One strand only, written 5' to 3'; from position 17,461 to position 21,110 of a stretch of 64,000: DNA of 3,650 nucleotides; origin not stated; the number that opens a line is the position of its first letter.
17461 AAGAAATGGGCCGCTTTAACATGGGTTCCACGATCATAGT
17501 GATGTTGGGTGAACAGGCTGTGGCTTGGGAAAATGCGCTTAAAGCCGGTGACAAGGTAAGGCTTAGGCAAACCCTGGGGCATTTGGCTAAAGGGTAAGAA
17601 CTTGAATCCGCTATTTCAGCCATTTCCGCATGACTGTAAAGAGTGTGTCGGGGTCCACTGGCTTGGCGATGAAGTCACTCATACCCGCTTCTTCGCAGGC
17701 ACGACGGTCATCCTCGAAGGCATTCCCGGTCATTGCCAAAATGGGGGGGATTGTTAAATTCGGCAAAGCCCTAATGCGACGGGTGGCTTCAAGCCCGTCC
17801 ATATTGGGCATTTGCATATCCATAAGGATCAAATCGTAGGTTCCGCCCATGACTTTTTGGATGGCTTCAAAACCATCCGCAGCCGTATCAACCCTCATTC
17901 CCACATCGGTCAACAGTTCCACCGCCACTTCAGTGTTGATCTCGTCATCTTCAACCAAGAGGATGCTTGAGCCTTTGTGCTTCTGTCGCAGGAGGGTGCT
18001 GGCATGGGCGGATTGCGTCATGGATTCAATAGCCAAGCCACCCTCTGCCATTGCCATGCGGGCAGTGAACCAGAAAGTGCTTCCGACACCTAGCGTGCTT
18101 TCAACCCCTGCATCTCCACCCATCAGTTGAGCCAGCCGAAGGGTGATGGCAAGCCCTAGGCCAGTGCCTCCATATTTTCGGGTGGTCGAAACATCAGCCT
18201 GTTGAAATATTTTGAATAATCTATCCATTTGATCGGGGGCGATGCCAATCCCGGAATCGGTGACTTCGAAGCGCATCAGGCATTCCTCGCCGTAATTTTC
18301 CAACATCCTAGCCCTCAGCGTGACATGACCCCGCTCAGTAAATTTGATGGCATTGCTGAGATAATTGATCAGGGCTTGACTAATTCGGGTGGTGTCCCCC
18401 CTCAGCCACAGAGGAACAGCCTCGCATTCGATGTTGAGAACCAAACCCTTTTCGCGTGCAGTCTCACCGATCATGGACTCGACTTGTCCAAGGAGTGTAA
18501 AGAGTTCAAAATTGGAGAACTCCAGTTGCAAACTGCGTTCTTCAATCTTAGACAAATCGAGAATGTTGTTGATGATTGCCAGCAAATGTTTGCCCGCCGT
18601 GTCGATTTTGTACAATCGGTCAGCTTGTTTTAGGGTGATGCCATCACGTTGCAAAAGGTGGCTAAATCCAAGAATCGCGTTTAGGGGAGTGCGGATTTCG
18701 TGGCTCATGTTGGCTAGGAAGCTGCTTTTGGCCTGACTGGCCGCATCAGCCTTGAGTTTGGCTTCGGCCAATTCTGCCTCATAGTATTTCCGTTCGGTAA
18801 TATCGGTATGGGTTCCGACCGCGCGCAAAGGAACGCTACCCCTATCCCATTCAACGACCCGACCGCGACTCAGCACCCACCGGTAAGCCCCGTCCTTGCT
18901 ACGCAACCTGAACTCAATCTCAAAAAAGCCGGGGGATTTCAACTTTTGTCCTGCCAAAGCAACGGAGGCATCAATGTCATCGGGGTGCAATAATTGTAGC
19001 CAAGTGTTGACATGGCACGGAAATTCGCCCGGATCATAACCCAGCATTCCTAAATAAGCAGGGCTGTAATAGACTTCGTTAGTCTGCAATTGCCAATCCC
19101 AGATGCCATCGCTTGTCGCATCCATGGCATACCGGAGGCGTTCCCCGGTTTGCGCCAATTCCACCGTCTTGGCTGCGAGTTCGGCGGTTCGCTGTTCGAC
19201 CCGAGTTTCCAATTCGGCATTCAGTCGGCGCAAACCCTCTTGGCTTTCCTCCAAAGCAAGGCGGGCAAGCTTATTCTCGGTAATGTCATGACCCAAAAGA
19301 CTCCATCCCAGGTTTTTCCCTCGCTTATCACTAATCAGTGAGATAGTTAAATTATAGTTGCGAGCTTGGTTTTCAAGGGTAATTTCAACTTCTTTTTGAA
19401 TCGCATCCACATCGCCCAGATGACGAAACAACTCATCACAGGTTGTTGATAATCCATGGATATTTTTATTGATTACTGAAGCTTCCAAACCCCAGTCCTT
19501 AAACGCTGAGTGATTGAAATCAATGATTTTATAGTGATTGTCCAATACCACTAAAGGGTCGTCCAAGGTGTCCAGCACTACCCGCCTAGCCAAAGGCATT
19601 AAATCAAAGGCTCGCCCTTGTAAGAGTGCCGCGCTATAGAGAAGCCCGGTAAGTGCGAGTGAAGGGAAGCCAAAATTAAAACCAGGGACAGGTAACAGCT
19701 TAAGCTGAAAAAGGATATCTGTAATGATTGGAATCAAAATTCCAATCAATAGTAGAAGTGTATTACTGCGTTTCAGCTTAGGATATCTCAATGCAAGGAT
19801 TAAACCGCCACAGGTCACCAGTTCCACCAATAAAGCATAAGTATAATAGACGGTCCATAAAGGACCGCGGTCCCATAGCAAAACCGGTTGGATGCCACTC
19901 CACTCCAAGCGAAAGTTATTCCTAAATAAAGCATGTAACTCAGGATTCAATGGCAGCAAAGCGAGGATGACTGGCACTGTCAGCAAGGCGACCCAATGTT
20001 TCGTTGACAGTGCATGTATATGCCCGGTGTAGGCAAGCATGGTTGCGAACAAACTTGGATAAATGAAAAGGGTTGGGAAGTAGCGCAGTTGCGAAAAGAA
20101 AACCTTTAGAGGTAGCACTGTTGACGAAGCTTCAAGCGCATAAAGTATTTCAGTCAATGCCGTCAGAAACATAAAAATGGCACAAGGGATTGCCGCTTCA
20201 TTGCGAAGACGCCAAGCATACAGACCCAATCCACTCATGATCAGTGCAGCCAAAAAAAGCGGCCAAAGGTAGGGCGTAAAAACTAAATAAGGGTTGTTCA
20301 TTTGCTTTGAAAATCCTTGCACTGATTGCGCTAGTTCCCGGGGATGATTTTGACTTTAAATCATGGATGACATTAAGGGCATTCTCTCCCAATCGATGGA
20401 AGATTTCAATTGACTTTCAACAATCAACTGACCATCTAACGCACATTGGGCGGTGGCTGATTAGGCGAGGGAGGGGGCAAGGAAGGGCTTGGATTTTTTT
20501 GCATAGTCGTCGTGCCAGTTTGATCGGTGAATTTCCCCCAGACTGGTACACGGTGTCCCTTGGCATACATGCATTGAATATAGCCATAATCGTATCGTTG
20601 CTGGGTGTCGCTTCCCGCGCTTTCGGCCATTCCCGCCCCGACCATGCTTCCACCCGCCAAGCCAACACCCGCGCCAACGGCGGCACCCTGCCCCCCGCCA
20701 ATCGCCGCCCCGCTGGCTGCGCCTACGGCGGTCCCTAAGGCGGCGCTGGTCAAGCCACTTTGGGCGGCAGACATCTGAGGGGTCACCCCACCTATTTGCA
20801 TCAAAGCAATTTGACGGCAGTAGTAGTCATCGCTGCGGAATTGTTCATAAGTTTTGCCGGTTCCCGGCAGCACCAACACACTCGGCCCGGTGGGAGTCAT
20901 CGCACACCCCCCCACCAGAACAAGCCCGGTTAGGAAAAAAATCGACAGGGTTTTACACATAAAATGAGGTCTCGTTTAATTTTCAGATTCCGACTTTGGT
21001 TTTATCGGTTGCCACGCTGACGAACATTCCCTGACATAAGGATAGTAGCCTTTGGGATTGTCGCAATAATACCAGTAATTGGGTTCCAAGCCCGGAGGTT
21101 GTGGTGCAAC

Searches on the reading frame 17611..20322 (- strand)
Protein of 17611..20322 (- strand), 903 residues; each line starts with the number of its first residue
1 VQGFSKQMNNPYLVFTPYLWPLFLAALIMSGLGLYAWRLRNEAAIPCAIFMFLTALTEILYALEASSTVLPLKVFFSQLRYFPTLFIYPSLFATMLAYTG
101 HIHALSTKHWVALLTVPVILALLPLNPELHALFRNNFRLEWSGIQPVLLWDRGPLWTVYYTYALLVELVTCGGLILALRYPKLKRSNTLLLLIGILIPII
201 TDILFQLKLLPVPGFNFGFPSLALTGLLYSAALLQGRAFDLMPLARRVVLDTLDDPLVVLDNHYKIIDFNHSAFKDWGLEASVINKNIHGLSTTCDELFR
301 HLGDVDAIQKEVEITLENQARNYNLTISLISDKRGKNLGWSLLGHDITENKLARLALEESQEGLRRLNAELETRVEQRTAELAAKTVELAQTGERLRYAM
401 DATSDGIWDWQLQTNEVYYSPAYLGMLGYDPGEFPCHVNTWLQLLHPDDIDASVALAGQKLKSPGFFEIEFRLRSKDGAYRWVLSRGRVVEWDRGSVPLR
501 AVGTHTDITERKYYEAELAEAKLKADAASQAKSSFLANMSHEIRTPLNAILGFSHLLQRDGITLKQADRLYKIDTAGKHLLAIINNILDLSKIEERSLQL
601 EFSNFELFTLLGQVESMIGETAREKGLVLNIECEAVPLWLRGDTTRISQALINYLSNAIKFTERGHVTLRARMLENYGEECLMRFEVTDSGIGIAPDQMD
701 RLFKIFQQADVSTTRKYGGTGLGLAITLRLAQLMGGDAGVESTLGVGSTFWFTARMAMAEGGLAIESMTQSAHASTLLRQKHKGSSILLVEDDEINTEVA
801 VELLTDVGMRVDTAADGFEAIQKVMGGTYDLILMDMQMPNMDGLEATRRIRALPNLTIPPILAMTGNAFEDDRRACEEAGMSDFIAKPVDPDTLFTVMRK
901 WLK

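Call 19: search_protein_families(library=pfam, proteins=[window:17611-20322:-], max_evalue=0.0001)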
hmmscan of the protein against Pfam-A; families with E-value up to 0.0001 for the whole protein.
window:17611-20322:- (903 aa): 8 families
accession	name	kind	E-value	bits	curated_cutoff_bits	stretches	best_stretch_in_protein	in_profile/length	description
PF16927.11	HisKA_7TM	-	1.2e-35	123.8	28.6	1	22-243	2-224/224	N-terminal 7TM region of histidine kinase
PF00072.30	Response_reg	-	7.7e-28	97.3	30.2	1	787-897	1-109/111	Response regulator receiver domain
PF02518.31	HATPase_c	-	9.3e-24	84.5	26.4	1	642-755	1-108/111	Histidine kinase-, DNA gyrase B-, and HSP90-like ATPase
PF08447.18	PAS_3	-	1.4e-20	73.8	25.6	1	417-505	2-89/89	PAS fold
PF00512.31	HisKA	-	1.9e-19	69.9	26.9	1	531-595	1-65/66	His Kinase A (phospho-acceptor) domain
PF13426.13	PAS_9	-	1e-11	45.4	27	1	417-510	14-103/103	PAS domain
PF00989.32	PAS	-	5.8e-10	39.6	22.6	1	395-508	2-113/113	PAS fold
PF13188.13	PAS_8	-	3.9e-07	30.2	21.8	0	394-448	1-53/65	PAS domain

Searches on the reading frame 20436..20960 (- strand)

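Call 19: search_protein_families(library=pfam, proteins=[window:20436-20960:-], max_evalue=0.0001)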
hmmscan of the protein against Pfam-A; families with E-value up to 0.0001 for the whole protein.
window:20436-20960:- (174 aa): 2 families
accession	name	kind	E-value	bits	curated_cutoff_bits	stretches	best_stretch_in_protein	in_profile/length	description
PF13441.11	Gly-zipper_YMGG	-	1.9e-06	27.9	28.9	1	68-109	2-44/45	YMGG-like Gly-zipper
PF13436.11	Gly-zipper_OmpA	-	2.1e-05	24.6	27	1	71-107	2-43/44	Glycine-zipper domain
